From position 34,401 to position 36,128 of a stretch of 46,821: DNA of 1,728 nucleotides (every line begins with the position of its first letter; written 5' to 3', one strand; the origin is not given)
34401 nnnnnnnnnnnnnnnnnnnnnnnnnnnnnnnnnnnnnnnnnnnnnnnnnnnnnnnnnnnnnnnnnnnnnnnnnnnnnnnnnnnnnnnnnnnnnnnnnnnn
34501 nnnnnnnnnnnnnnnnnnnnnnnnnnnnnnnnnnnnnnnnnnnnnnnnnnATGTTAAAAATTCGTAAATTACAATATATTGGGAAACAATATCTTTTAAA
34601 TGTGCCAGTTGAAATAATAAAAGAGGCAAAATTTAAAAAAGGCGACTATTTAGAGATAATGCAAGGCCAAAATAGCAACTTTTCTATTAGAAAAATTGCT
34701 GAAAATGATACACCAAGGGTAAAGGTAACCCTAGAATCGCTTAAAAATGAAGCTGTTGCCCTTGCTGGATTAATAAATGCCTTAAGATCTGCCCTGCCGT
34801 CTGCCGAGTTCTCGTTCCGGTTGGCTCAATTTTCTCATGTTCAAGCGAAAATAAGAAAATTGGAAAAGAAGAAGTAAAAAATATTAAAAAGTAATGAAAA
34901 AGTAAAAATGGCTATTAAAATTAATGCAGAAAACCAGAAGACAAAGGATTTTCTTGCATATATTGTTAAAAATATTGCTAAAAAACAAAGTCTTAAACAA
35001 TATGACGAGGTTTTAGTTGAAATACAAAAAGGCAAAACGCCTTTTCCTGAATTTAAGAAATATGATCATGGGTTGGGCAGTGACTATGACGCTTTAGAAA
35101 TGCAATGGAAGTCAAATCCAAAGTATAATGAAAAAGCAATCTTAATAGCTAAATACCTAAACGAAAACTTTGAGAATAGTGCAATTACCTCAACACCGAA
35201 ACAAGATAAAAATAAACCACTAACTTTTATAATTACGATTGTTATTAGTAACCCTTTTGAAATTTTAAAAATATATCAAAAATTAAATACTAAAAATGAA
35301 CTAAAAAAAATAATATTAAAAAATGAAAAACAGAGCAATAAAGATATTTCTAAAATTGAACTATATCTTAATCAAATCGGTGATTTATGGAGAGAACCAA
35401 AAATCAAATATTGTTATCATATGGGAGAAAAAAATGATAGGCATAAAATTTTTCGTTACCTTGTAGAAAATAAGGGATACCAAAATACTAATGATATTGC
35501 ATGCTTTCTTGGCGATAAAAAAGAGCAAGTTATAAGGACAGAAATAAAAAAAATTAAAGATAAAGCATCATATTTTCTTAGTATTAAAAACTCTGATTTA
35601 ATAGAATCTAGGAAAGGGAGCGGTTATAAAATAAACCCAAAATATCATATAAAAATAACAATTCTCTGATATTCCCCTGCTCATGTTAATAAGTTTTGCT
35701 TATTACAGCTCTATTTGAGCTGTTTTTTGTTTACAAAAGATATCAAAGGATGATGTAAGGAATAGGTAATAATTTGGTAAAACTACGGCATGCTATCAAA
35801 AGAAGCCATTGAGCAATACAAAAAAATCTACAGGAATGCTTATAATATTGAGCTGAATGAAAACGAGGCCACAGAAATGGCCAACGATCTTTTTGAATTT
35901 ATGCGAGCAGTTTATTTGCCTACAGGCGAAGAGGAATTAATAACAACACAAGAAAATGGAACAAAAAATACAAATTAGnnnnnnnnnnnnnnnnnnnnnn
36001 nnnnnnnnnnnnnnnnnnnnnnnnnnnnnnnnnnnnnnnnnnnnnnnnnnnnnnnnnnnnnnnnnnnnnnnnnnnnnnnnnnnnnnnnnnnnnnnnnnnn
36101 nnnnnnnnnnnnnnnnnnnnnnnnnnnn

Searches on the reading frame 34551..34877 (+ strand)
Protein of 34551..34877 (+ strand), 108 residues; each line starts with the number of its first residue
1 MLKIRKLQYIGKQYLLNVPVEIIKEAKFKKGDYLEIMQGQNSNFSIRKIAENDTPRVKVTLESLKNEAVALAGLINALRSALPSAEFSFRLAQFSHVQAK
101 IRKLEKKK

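Call 5: search_protein_families(library=pfam, proteins=[window:34551-34877:+], max_evalue=0.01)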
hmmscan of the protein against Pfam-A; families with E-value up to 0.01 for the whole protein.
window:34551-34877:+ (108 aa): 0 families

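Call 15: search_protein_families(library=phrogs, proteins=[window:34551-34877:+], max_evalue=0.01)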
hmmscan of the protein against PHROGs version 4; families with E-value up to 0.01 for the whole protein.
window:34551-34877:+ (108 aa): 0 families

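Call 38: search_protein_families(library=ncbifam, proteins=[window:34551-34877:+], max_evalue=1)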
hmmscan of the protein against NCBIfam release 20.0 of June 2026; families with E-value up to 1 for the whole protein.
window:34551-34877:+ (108 aa): 0 families

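Call 40: search_protein_families(library=pfam, proteins=[window:34551-34877:+], max_evalue=10)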
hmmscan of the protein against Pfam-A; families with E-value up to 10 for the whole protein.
window:34551-34877:+ (108 aa): 1 family
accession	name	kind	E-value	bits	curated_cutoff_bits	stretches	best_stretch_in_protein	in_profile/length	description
PF16325.11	Peptidase_U32_C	-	0.028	15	28.2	1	27-54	26-55/83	Peptidase family U32 C-terminal domain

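Call 53: find_homologous_proteins(query=A3, max_evalue=0.01)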
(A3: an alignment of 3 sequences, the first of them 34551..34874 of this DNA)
Query A3 (3 sequences) (108 aa, profile of the alignment): 11 proteins with E <= 0.01 among 199 candidates.
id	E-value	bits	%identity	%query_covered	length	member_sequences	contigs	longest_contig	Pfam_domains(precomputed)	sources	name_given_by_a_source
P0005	2.0e-52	194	52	99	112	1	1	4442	-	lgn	-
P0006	2.2e-51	190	35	95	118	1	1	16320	-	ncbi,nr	ncbi:hypothetical protein HZB93_04630 [Candidatus Falkowbacteria bacterium]|nr:hypothetical protein 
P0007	1.5e-47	178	92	100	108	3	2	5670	-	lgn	-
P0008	2.3e-45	171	51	99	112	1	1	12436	-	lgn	-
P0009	1.4e-44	168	34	95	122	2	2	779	-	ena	-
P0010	1.0e-42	163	49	99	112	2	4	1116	-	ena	-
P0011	6.4e-40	154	37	95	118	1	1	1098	-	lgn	-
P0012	1.0e-39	153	58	99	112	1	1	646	-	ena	-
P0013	2.7e-39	152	40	95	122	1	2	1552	-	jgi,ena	-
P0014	4.3e-38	148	48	99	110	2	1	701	-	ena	-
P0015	5.5e-32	128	50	99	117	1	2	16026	-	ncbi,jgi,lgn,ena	-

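Call 54: find_encoding_contigs(protein=P0008, flank=10000)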
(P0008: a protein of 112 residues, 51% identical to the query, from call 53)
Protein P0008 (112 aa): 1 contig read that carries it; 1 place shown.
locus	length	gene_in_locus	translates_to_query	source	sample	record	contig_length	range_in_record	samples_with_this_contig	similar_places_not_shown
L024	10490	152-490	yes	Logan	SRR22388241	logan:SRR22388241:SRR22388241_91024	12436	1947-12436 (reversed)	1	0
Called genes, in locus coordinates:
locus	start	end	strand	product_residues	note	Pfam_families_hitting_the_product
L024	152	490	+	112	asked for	-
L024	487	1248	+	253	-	-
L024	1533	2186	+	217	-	-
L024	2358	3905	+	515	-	PF00239:Resolvase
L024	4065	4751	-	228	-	-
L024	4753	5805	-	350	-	PF00753:Lactamase_B (weak)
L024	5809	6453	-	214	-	PF00717:Peptidase_S24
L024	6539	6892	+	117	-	-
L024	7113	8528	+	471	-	PF02195:ParB_N, PF01555:N6_N4_Mtase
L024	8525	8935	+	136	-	-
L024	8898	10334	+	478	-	-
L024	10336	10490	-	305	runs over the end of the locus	PF00565:SNase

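Call 55: find_encoding_contigs(protein=P0015, flank=10000)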
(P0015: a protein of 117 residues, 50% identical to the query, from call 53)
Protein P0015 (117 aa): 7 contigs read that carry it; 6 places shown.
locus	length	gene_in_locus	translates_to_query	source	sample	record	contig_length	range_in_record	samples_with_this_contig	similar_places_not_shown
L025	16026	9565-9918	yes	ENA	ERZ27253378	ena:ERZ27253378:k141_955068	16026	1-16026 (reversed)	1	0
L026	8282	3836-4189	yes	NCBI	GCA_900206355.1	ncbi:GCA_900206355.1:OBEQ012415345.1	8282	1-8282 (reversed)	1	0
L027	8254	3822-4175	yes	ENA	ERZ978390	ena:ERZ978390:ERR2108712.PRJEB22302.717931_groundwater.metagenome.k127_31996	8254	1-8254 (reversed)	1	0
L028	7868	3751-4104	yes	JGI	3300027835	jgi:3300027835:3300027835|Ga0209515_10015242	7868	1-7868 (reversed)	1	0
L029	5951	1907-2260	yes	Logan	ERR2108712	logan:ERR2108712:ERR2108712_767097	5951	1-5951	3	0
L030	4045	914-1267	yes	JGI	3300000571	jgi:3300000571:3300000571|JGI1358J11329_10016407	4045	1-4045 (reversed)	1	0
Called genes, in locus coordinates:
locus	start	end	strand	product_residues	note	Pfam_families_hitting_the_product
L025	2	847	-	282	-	?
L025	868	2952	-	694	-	PF19335:HMBD, PF00122:E1-E2_ATPase, PF00702:Hydrolase, PF08282:Hydrolase_3 (faint)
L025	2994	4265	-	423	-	PF13091:PLDc_2, PF00614:PLDc (faint), PF13091:PLDc_2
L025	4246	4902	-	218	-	PF01569:PAP2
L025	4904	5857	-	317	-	PF13310:Virulence_RhuM, PF02661:Fic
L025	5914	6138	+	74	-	-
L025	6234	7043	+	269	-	PF02086:MethyltransfD12 (faint), PF01555:N6_N4_Mtase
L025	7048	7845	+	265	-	PF15515:MvaI_BcnI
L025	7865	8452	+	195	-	-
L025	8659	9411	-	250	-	-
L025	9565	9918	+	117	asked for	-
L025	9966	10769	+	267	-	-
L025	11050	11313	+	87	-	-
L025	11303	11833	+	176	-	PF13730:HTH_36 (weak)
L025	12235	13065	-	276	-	-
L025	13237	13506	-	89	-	-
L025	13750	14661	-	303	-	PF01435:Peptidase_M48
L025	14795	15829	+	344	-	-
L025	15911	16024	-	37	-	?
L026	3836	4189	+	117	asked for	-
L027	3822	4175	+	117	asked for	-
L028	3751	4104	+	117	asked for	-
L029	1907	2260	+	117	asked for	-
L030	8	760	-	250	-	-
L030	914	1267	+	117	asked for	-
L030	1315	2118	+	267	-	-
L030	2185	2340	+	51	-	-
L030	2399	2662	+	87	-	-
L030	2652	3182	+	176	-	PF13730:HTH_36 (weak)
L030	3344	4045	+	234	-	?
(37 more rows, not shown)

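Call 56: find_encoding_contigs(protein=P0007, flank=10000)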
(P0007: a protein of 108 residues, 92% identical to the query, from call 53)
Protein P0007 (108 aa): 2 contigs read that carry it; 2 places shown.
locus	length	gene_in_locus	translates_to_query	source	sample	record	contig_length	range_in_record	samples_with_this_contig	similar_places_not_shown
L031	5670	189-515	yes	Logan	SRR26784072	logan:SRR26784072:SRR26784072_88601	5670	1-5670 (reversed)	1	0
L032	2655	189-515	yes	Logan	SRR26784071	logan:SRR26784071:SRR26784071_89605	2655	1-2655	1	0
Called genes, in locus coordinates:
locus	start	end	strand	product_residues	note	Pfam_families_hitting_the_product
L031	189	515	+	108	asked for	-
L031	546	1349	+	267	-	-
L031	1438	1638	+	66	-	-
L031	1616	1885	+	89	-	PF04026:SpoVG (weak)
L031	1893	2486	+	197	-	-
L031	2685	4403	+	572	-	PF00239:Resolvase, PF07508:Recombinase (weak), PF13408:Zn_ribbon_recom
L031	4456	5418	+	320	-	PF01207:Dus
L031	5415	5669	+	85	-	?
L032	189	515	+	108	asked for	-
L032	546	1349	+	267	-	-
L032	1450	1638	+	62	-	-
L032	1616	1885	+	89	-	PF04026:SpoVG (weak)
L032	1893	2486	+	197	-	-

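Call 61: search_protein_families(library=padloc, proteins=[window:34551-34877:+], max_evalue=0.01)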
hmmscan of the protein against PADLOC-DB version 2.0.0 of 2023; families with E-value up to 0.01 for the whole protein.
window:34551-34877:+ (108 aa): 1 family
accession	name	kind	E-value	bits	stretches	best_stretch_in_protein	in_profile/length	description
PDLC04526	PDC-M22B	-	0.00085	16.1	1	19-107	142-229/535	-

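Call 62: find_encoding_contigs(protein=P0013, flank=5000)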
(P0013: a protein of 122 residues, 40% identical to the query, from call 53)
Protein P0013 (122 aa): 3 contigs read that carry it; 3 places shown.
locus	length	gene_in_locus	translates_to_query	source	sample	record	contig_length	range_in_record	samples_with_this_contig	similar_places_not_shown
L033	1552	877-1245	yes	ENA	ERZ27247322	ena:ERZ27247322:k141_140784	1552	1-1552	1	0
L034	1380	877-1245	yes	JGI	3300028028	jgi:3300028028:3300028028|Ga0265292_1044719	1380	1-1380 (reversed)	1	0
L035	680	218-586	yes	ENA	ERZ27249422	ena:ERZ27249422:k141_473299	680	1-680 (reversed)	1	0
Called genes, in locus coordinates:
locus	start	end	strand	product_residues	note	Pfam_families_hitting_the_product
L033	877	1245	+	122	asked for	-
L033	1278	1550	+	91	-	?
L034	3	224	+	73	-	?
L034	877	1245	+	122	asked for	-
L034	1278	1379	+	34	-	?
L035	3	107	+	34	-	?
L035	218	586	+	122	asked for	-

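Call 63: find_encoding_contigs(protein=P0010, flank=5000)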
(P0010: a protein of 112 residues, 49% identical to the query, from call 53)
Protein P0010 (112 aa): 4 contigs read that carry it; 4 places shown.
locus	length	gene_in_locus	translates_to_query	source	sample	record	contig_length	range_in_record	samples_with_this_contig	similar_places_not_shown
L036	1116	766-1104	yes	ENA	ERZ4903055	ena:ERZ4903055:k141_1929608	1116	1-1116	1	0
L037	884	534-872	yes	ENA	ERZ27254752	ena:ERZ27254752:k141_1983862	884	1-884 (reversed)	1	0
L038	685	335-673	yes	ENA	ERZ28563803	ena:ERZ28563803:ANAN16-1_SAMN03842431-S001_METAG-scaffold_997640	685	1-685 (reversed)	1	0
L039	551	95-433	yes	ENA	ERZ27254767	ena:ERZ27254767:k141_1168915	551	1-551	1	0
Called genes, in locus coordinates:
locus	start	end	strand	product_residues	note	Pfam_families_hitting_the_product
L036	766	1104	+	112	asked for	-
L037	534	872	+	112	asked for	-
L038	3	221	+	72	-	?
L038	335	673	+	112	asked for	-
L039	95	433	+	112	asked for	-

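Call 77: search_protein_families(library=pfam, proteins=[L031:1893-2483:+, L024:1533-2183:+, L025:11303-11830:+, L031:546-1346:+, L024:487-1245:+, L025:9966-10766:+], max_evalue=0.1)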
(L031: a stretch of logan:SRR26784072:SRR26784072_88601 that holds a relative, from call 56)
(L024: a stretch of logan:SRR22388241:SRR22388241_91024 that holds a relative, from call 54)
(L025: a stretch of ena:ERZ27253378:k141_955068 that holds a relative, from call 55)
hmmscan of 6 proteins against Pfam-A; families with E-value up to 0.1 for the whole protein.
L031:1893-2483:+ (197 aa): 1 family
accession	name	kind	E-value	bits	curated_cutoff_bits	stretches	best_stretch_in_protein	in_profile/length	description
PF04492.19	Phage_rep_O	-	3.7e-05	24.6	28.7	1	33-104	24-81/95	Bacteriophage replication protein O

L024:1533-2183:+ (217 aa): 0 families

L025:11303-11830:+ (176 aa): 1 family
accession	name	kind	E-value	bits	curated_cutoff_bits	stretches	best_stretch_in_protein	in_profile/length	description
PF13730.12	HTH_36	-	6.9e-07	29.4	25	1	39-79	9-47/55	Helix-turn-helix domain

L031:546-1346:+ (267 aa): 0 families

L024:487-1245:+ (253 aa): 2 families
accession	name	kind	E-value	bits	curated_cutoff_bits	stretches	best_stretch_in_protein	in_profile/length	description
PF16902.11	FokI_D3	-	0.056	13.7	29.2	0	177-224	14-58/69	FokI, D3 domain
PF25081.1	CC142_N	-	0.091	12.8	27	0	178-226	147-196/198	CC142 N-terminal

L025:9966-10766:+ (267 aa): 0 families

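Call 78: search_protein_families(library=phrogs, proteins=[L031:1893-2483:+, L024:1533-2183:+, L025:11303-11830:+, L031:546-1346:+, L024:487-1245:+, L025:9966-10766:+], max_evalue=0.01)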
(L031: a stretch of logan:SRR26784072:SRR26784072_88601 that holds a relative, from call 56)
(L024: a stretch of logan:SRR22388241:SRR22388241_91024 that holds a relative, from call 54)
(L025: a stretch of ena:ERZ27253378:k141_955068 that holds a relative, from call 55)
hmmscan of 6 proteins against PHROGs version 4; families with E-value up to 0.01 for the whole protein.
L031:1893-2483:+ (197 aa): 4 families
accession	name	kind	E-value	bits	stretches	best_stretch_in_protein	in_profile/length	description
phrog_18020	-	DNA, RNA and nucleotide metabolism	4.1e-14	54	2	28-73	23-70/248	replication initiation O-like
phrog_277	-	DNA, RNA and nucleotide metabolism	7.9e-05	23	1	33-71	44-82/318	replication initiation O-like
phrog_21732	-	unknown function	8.1e-05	23.1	1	31-107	20-82/360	-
phrog_2365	-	DNA, RNA and nucleotide metabolism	0.0048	17.9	0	33-66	44-77/232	replication initiation O-like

L024:1533-2183:+ (217 aa): 4 families
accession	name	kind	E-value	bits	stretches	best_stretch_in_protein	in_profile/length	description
phrog_8489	-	DNA, RNA and nucleotide metabolism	3e-50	173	1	1-129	1-139/296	DnaD-like helicase loader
phrog_5708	-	DNA, RNA and nucleotide metabolism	3e-50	172.7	1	1-152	1-154/263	DnaD-like helicase loader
phrog_1163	-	unknown function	7.4e-26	92.5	1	1-131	8-156/273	-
phrog_10469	-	DNA, RNA and nucleotide metabolism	1.1e-10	42.3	1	3-109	3-133/305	DnaD-like helicase loader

L025:11303-11830:+ (176 aa): 3 families
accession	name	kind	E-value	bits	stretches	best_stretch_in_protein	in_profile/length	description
phrog_270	-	DNA, RNA and nucleotide metabolism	1.6e-09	38.6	1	13-147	27-152/383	replication initiation protein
phrog_18020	-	DNA, RNA and nucleotide metabolism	0.00041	21.2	1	19-129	15-129/248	replication initiation O-like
phrog_15053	-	unknown function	0.006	16.8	1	37-104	48-118/343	-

L031:546-1346:+ (267 aa): 0 families

L024:487-1245:+ (253 aa): 0 families

L025:9966-10766:+ (267 aa): 0 families

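Call 80: find_encoding_contigs(protein=P0011, flank=5000)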
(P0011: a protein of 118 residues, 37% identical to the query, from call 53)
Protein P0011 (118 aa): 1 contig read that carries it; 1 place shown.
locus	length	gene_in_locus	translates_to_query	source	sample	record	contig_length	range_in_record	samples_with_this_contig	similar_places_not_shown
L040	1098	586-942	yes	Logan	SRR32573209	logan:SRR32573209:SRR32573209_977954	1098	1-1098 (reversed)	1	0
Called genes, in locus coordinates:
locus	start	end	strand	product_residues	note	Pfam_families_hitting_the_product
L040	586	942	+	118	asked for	-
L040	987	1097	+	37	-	?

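Call 94: search_protein_representatives(alignment_id=A8)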
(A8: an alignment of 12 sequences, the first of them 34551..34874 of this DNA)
Query: 12 sequences, 112 profile positions. Proteins with E-value up to 0.001 (for the whole library): 62; up to 1e-10: 20; up to 1e-30: 3. The best 62 are listed.
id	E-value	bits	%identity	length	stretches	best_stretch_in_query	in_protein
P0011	6.0e-46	171.3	-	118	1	1-111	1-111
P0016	1.3e-40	154.1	-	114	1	1-111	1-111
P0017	1.1e-32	128.6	-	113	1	1-110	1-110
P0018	3.5e-29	117.3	-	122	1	1-110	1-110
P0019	1.5e-28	115.3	-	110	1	1-110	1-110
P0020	3.5e-28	114.1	-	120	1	1-110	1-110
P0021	1.9e-26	108.5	-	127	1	1-110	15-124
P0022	2.1e-26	108.4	-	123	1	4-109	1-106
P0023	8.9e-26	106.3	-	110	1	1-109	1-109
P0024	1.7e-24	102.2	-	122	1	1-108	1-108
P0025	3.0e-24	101.4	-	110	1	1-109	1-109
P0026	7.2e-24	100.2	-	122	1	1-107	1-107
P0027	1.3e-23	99.3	-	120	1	1-111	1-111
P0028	1.2e-22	96.2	-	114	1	1-106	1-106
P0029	2.8e-22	95.1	-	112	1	1-109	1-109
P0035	9.4e-09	51.5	-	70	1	4-50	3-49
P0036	3.9e-08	49.5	-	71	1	3-61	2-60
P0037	4.4e-07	46.1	-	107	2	6-50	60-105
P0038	6.8e-07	45.5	-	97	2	6-50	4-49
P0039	6.9e-07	45.5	-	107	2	6-72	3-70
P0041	8.1e-07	45.3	-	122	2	6-45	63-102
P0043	7.6e-06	42.2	-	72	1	1-57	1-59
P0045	2.0e-05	40.8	-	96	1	4-50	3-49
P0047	2.1e-05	40.7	-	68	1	4-62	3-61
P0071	5.9e-04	36.1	-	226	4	4-39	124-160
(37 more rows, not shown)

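Call 95: search_protein_families(library=pfam, proteins=[P0035, P0036, P0038, P0039, P0043, P0045, P0047, P0037, P0041, P0071], max_evalue=0.01)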
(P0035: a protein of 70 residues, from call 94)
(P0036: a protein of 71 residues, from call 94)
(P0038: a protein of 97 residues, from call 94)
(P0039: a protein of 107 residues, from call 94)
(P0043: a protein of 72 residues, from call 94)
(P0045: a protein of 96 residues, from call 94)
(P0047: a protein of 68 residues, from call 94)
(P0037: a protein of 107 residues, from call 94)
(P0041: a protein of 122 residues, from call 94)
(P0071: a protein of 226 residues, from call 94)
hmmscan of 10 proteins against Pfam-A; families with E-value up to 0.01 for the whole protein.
P0035 (70 aa): 1 family
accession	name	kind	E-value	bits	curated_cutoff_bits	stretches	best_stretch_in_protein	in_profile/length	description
PF04014.23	MazE_antitoxin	-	0.00062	20.1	24.7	1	17-47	12-42/48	Antidote-toxin recognition MazE, bacterial antitoxin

P0036 (71 aa): 0 families

P0038 (97 aa): 3 families
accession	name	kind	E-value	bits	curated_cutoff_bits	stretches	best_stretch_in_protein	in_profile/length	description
PF04014.23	MazE_antitoxin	-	3.6e-13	49.7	24.7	2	12-49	7-44/48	Antidote-toxin recognition MazE, bacterial antitoxin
PF08922.17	DUF1905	-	0.00036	21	24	0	9-37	53-81/81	Domain of unknown function (DUF1905)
PF09263.16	PEX-2N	-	0.0091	16.7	30.5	0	3-46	1-44/83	Peroxisome biogenesis factor 1, N-terminal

P0039 (107 aa): 1 family
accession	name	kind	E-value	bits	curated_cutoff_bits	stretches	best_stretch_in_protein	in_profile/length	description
PF04014.23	MazE_antitoxin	-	8.6e-10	38.9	24.7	2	17-47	12-43/48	Antidote-toxin recognition MazE, bacterial antitoxin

P0043 (72 aa): 0 families

P0045 (96 aa): 1 family
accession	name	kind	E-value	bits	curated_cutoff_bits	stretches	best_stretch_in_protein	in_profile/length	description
PF04014.23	MazE_antitoxin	-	0.0003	21.1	24.7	1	12-47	7-42/48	Antidote-toxin recognition MazE, bacterial antitoxin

P0047 (68 aa): 0 families

P0037 (107 aa): 1 family
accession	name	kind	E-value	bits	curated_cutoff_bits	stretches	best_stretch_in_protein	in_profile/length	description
PF04014.23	MazE_antitoxin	-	1.2e-08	35.1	24.7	1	70-103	9-42/48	Antidote-toxin recognition MazE, bacterial antitoxin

P0041 (122 aa): 3 families
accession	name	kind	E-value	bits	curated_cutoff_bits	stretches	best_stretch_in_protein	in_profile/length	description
PF04014.23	MazE_antitoxin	-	1.7e-16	60.3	24.7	2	23-57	10-46/48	Antidote-toxin recognition MazE, bacterial antitoxin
PF18712.6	DUF5644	-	0.00024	21.5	25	0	61-99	38-74/109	Family of unknown function (DUF5644)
PF08922.17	DUF1905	-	0.0064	17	24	0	19-92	13-78/81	Domain of unknown function (DUF1905)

P0071 (226 aa): 6 families
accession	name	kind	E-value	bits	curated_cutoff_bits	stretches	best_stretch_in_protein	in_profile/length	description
PF04014.23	MazE_antitoxin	-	7e-20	71.2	24.7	1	11-51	1-42/48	Antidote-toxin recognition MazE, bacterial antitoxin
PF15937.10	PrlF_antitoxin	-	4.3e-14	52.9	32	0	134-169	7-43/99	prlF antitoxin for toxin YhaV_toxin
PF24411.1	DUF7545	-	0.00013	22.6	27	0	174-205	6-37/95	Family of unknown function (DUF7545)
PF02623.20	FliW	-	0.0014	18.9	25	0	15-42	50-77/122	FliW protein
PF08521.16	2CSK_N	-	0.0022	18.5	23.2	0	13-51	41-81/140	Two-component sensor kinase N-terminal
PF14916.11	CCDC92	-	0.0056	16.9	28.3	0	124-141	29-47/57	Coiled-coil domain of unknown function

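Call 101: find_homologous_proteins(query=A8, max_evalue=0.00001)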
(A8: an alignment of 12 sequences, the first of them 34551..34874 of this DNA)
Query A8 (12 sequences) (108 aa, profile of the alignment): 11 proteins with E <= 0.00001 among 593 candidates.
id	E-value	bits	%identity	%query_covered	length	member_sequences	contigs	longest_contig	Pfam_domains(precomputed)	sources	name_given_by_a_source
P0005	5.4e-49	183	52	99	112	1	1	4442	-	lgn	-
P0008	6.0e-47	176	51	99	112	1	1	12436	-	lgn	-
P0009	1.8e-46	175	34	95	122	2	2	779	-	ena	-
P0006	6.2e-46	173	35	95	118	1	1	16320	-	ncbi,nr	ncbi:hypothetical protein HZB93_04630 [Candidatus Falkowbacteria bacterium]|nr:hypothetical protein 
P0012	1.1e-45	172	58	99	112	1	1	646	-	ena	-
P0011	1.9e-45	171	37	95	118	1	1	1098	-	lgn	-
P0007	7.4e-45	169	92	100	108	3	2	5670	-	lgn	-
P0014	2.2e-44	168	48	99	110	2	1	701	-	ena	-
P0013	3.1e-44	167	40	95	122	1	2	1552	-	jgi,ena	-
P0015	5.0e-43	164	50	99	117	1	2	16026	-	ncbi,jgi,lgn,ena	-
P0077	3.2e-27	113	34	95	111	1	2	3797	-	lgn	-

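Call 102: find_encoding_contigs(protein=P0077, flank=5000)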
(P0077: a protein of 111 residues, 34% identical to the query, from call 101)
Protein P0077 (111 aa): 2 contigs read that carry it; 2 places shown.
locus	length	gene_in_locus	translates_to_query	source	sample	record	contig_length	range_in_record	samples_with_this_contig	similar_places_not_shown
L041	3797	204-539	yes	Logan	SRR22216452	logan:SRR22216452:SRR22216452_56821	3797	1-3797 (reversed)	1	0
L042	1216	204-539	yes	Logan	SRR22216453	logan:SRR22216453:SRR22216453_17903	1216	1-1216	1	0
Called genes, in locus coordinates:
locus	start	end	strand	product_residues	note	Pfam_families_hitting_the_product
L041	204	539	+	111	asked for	-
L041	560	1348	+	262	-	-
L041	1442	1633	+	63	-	-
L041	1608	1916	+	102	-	PF04026:SpoVG (weak)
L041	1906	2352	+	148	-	PF13730:HTH_36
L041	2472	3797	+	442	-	?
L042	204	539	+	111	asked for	-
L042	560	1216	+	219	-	?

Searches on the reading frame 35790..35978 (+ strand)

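Call 5: search_protein_families(library=pfam, proteins=[window:35790-35978:+], max_evalue=0.01)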
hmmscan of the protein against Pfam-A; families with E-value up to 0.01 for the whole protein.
window:35790-35978:+ (62 aa): 0 families

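Call 15: search_protein_families(library=phrogs, proteins=[window:35790-35978:+], max_evalue=0.01)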
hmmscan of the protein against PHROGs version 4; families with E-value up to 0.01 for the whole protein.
window:35790-35978:+ (62 aa): 0 families

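Call 38: search_protein_families(library=ncbifam, proteins=[window:35790-35978:+], max_evalue=1)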
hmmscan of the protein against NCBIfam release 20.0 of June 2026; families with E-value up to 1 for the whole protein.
window:35790-35978:+ (62 aa): 1 family
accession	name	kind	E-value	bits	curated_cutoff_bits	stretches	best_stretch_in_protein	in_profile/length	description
TIGR04054.1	rSAM_NirJ1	equivalog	0.019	13.6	650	1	10-52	54-96/387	putative heme d1 biosynthesis radical SAM protein NirJ1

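Call 40: search_protein_families(library=pfam, proteins=[window:35790-35978:+], max_evalue=10)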
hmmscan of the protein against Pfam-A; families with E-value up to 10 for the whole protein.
window:35790-35978:+ (62 aa): 0 families
